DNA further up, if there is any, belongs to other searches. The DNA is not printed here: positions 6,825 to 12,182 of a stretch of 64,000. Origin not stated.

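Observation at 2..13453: Seven-gene co-directional block of exported proteins with no enzyme signature, culminating in a giant T9SS cargo and a dedicated beta-barrel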

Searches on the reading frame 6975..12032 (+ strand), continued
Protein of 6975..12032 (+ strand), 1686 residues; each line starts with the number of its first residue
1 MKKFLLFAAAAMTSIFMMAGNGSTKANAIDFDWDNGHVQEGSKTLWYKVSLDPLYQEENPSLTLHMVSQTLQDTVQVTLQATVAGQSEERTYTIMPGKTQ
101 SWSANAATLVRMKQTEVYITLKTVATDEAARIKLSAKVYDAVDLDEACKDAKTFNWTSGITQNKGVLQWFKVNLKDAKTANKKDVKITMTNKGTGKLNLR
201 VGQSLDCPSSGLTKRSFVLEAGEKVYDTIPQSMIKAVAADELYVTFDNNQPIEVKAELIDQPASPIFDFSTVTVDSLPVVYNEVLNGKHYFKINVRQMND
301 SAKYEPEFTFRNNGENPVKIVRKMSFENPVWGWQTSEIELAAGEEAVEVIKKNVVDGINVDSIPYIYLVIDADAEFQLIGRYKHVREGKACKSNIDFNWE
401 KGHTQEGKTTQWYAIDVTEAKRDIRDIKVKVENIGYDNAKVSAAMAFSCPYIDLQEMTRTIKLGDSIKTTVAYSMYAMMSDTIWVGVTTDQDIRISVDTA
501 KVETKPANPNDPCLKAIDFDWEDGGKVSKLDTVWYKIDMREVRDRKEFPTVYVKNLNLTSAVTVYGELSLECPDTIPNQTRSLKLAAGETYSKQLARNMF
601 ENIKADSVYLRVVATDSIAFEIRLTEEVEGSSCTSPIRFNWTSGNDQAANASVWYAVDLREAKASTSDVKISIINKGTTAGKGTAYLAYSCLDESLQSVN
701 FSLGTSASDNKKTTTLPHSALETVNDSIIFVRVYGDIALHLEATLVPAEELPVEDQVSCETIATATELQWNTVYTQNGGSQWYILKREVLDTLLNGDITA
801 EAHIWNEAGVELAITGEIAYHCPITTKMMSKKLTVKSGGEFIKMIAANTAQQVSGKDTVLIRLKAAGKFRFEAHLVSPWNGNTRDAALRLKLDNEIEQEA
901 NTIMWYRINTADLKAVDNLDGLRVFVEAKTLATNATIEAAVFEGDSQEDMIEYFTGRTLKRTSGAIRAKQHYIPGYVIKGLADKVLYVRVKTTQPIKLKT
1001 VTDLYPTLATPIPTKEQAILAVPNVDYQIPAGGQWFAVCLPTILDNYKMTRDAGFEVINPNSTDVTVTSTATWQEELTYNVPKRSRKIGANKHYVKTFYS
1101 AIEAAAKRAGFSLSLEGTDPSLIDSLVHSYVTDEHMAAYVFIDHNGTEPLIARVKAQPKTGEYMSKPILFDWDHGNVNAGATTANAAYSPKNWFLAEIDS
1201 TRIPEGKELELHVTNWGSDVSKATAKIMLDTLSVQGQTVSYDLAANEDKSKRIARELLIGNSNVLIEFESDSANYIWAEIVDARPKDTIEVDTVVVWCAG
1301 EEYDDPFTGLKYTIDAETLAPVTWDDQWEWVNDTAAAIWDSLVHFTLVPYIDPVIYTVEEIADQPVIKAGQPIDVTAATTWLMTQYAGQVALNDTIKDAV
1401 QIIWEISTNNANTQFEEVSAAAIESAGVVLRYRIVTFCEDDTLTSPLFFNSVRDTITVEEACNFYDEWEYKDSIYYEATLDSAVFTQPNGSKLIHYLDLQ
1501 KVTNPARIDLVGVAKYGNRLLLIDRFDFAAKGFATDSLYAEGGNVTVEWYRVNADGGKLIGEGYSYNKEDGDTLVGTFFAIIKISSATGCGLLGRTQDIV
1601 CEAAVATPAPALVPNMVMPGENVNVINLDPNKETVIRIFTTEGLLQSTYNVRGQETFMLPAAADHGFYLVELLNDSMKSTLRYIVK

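Call 24: find_related_loci(query=A1, collection=genome_contigs, flank=10000)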
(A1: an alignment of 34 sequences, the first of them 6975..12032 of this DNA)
Query A1 (1686 aa) in genome_contigs; peptide patterns used: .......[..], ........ (x = any residue, [..] = any of these).
117 stretches matched a pattern; 57 encode a relative of the query (tblastn E <= 1e-3); 57 distinct loci.
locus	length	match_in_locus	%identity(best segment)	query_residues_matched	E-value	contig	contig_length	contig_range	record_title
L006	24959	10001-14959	48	1-1686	0e+0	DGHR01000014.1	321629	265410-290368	MAG TPA_asm: Bacteroidales bacterium UBA3843 UBA3843_contig_953, whole genome shotgun sequence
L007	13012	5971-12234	47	1-1686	0e+0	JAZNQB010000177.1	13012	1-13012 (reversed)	MAG: Paludibacteraceae bacterium isolate T1900044829_TS20190295.MAGScoT_cleanbin_000024 SGB_2887_k141_1213914, whole gen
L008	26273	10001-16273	47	1-1686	0e+0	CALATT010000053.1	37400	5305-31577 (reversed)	MAG TPA_asm: uncultured Bacteroidales bacterium isolate SRR6425815_bin.20_CONCOCT_v1.1_MAG genome assembly, contig: ERZ1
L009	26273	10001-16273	47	1-1686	0e+0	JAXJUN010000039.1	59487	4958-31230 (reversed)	MAG: Paludibacteraceae bacterium isolate DOME_MAG_5269 5269_C0326_k141_1103395, whole genome shotgun sequence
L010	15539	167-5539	43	1-1686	0e+0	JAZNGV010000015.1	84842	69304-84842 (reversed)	MAG: Paludibacteraceae bacterium isolate T1900044699_TS20190165.MAGScoT_cleanbin_000006 SGB_1792_k141_377592, whole geno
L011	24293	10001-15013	41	1-1686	0e+0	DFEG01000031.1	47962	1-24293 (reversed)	MAG TPA_asm: Bacteroidales bacterium UBA3808 UBA3808_contig_5161, whole genome shotgun sequence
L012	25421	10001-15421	44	1-1686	0e+0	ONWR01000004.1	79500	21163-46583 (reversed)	uncultured Bacteroidales bacterium isolate RUG715 genome assembly, contig: scaffold_187, whole genome shotgun sequence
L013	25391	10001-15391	44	1-1686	0e+0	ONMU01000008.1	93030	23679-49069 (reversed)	uncultured Bacteroidales bacterium isolate RUG454 genome assembly, contig: scaffold_442, whole genome shotgun sequence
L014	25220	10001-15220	39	1-1686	0e+0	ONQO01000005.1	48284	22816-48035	uncultured Bacteroidales bacterium isolate RUG552 genome assembly, contig: scaffold_195, whole genome shotgun sequence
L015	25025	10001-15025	40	1-1686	0e+0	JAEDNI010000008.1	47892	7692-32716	MAG: Paludibacteraceae bacterium isolate MAG288 NODE_283_length_47892_cov_11.274934, whole genome shotgun sequence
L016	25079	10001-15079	40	1-1686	0e+0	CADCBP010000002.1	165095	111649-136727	MAG: uncultured Bacteroidales bacterium isolate RUG14494 genome assembly, contig: RUG14494_asm_2, whole genome shotgun s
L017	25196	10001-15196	40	1-1686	0e+0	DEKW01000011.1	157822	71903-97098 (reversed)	MAG TPA_asm: Bacteroidales bacterium UBA2712 UBA2712_contig_294, whole genome shotgun sequence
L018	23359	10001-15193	40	1-1686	0e+0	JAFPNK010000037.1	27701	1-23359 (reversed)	MAG: Paludibacteraceae bacterium isolate RGIG1302 Dairy_cattle_Rumen-5__c678282, whole genome shotgun sequence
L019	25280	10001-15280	37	1-1686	0e+0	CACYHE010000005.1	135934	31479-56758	MAG: uncultured Bacteroidales bacterium isolate RUG11936 genome assembly, contig: RUG11936_asm_5, whole genome shotgun s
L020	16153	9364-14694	39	1-1686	0e+0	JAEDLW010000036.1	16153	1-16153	MAG: Paludibacteraceae bacterium isolate MAG250 NODE_2528_length_16153_cov_11.381973, whole genome shotgun sequence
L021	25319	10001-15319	40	1-1686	0e+0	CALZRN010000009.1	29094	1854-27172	MAG: uncultured Bacteroidales bacterium isolate SRR5976181_bin.53_metaWRAP_v1.3_MAG genome assembly, contig: ERZ8810624.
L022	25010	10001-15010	44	1-1686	0e+0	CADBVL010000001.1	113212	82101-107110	MAG: uncultured Bacteroidales bacterium isolate RUG14329 genome assembly, contig: RUG14329_asm_1, whole genome shotgun s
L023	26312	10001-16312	40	1-1686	0e+0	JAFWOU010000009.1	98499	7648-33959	MAG: Paludibacteraceae bacterium isolate RGIG5934 Sheep_Omasum-1__c141757, whole genome shotgun sequence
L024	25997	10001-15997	40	1-1686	0e+0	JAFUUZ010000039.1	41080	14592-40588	MAG: Paludibacteraceae bacterium isolate RGIG4850 Roe_deer_Rumen-1__c11377, whole genome shotgun sequence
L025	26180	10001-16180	40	1-1686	0e+0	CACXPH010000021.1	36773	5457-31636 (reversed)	MAG: uncultured Bacteroidales bacterium isolate RUG11479 genome assembly, contig: RUG11479_asm_21, whole genome shotgun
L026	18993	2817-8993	40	1-1686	0e+0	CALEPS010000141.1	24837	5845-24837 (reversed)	MAG TPA_asm: uncultured Bacteroidales bacterium isolate ERR1278073_bin.19_CONCOCT_v1.1_MAG genome assembly, contig: ERZ8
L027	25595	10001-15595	38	1-1686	0e+0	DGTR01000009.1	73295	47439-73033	MAG TPA_asm: Bacteroidales bacterium UBA4331 UBA4331_contig_575, whole genome shotgun sequence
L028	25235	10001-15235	45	1-1686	0e+0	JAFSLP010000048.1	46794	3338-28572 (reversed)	MAG: Paludibacteraceae bacterium isolate RGIG3254 Goat_Reticulum-3__c347671, whole genome shotgun sequence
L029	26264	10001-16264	39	1-1686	0e+0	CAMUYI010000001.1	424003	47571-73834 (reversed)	MAG TPA_asm: uncultured Bacteroidales bacterium isolate SRR8387720_bin.43_metaWRAP_v1.3_MAG genome assembly, contig: ERZ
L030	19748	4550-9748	41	1-1686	0e+0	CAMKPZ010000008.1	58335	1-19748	MAG: uncultured Bacteroidales bacterium isolate SRR12081301_bin.65_metaWRAP_v1.3_MAG genome assembly, contig: ERZ1228976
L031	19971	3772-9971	39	1-1686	0e+0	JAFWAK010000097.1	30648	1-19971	MAG: Paludibacteraceae bacterium isolate RGIG5560 Sheep_Colon.Co__c1960406, whole genome shotgun sequence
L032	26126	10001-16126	40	1-1686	0e+0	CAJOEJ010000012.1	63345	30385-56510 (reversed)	Paludibacteraceae bacterium isolate Red_deer_2_mag_82 genome assembly, contig: scaffold_130, whole genome shotgun sequen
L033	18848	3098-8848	38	1-1686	0e+0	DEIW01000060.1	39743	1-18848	MAG TPA_asm: Bacteroidales bacterium UBA2764 UBA2764_contig_9811, whole genome shotgun sequence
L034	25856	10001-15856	38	1-1686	0e+0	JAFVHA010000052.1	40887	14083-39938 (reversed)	MAG: Paludibacteraceae bacterium isolate RGIG5163 Sheep_Abomasum-5__c1483, whole genome shotgun sequence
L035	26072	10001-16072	38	1-1686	0e+0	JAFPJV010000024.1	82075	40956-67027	MAG: Paludibacteraceae bacterium isolate RGIG1209 Dairy_cattle_Rumen-2__c368844, whole genome shotgun sequence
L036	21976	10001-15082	39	1-1686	0e+0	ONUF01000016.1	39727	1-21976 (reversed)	uncultured Bacteroidales bacterium isolate RUG644 genome assembly, contig: scaffold_163, whole genome shotgun sequence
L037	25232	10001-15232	39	1-1686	0e+0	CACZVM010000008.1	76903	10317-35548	MAG: uncultured Bacteroidales bacterium isolate RUG12984 genome assembly, contig: RUG12984_asm_8, whole genome shotgun s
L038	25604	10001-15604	37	1-1686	0e+0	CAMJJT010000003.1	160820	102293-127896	MAG: uncultured Bacteroidales bacterium isolate SRR12081302_bin.7_metaWRAP_v1.3_MAG genome assembly, contig: ERZ12289775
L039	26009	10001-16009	41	1-1686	0e+0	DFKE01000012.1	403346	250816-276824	MAG TPA_asm: Bacteroidales bacterium UBA3653 UBA3653_contig_536, whole genome shotgun sequence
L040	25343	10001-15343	41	1-1686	0e+0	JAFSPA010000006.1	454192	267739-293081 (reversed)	MAG: Paludibacteraceae bacterium isolate RGIG3343 Goat_Reticulum-6__c830, whole genome shotgun sequence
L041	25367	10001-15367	40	1-1686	0e+0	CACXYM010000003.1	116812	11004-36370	MAG: uncultured Bacteroidales bacterium isolate RUG11711 genome assembly, contig: RUG11711_asm_3, whole genome shotgun s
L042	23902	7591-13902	38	1-1686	0e+0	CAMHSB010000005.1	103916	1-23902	MAG: uncultured Bacteroidales bacterium isolate SRR11784295_bin.42_metaWRAP_v1.3_MAG genome assembly, contig: ERZ1220261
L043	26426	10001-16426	39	1-1686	0e+0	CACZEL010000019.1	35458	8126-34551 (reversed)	MAG: uncultured Bacteroidales bacterium isolate RUG12549 genome assembly, contig: RUG12549_asm_19, whole genome shotgun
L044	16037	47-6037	38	1-1686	0e+0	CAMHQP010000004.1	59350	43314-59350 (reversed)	MAG: uncultured Bacteroidales bacterium isolate SRR11784290_bin.15_metaWRAP_v1.3_MAG genome assembly, contig: ERZ1220273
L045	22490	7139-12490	40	1-1686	0e+0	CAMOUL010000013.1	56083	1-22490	MAG: uncultured Bacteroidales bacterium isolate SRR873603_bin.57_metaWRAP_v1.3_MAG genome assembly, contig: NODE_978_len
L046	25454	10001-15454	37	1-1686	0e+0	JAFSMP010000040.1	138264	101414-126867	MAG: Paludibacteraceae bacterium isolate RGIG3280 Goat_Reticulum-4__c1266, whole genome shotgun sequence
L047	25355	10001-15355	39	1-1686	0e+0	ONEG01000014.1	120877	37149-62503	uncultured Bacteroidales bacterium isolate RUG225 genome assembly, contig: scaffold_559, whole genome shotgun sequence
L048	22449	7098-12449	40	1-1686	0e+0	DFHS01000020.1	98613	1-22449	MAG TPA_asm: Bacteroidales bacterium UBA3717 UBA3717_contig_294, whole genome shotgun sequence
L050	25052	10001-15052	45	1-1686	0e+0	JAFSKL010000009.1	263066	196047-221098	MAG: Paludibacteraceae bacterium isolate RGIG3224 Goat_Reticulum-2__c402, whole genome shotgun sequence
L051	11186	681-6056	40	1-1686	0e+0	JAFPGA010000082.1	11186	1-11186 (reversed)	MAG: Paludibacteraceae bacterium isolate RGIG1110 Dairy_cattle_Reticulum-6__c413878, whole genome shotgun sequence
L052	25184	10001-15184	39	1-1686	0e+0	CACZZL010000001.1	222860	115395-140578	MAG: uncultured Bacteroidales bacterium isolate RUG13090 genome assembly, contig: RUG13090_asm_1, whole genome shotgun s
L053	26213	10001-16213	40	1-1686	0e+0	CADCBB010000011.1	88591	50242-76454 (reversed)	MAG: uncultured Bacteroidales bacterium isolate RUG14487 genome assembly, contig: RUG14487_asm_11, whole genome shotgun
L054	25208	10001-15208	39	1-1686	0e+0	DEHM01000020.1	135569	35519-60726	MAG TPA_asm: Bacteroidales bacterium UBA2800 UBA2800_contig_751, whole genome shotgun sequence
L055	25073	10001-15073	41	1-1686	0e+0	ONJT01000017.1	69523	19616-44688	uncultured Bacteroidales bacterium isolate RUG372 genome assembly, contig: scaffold_397, whole genome shotgun sequence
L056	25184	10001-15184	54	1-1686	0e+0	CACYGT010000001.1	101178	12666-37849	MAG: uncultured Bacteroidales bacterium isolate RUG11932 genome assembly, contig: RUG11932_asm_1, whole genome shotgun s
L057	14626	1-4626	38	16-1686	0e+0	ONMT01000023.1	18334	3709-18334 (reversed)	uncultured Bacteroidales bacterium isolate RUG437 genome assembly, contig: scaffold_1127, whole genome shotgun sequence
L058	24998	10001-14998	44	1-1686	0e+0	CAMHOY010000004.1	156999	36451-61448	MAG: uncultured Bacteroidales bacterium isolate SRR11784285_bin.47_metaWRAP_v1.3_MAG genome assembly, contig: ERZ1220277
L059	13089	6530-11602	41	1-1686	0e+0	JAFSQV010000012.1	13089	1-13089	MAG: Paludibacteraceae bacterium isolate RGIG3390 Goat_Reticulum.Co__c163188, whole genome shotgun sequence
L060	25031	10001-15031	41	1-1686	0e+0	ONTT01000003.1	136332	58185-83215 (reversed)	uncultured Bacteroidales bacterium isolate RUG631 genome assembly, contig: scaffold_65, whole genome shotgun sequence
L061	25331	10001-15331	42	1-1686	0e+0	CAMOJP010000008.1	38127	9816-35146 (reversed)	MAG: uncultured Bacteroidales bacterium isolate SRR873603_bin.104_metaWRAP_v1.3_MAG genome assembly, contig: NODE_2096_l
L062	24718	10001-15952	38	1-1686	0e+0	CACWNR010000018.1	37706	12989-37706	MAG: uncultured Bacteroidales bacterium isolate RUG10750 genome assembly, contig: RUG10750_asm_18, whole genome shotgun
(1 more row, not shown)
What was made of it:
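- The habitat is the rumen (call 24).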
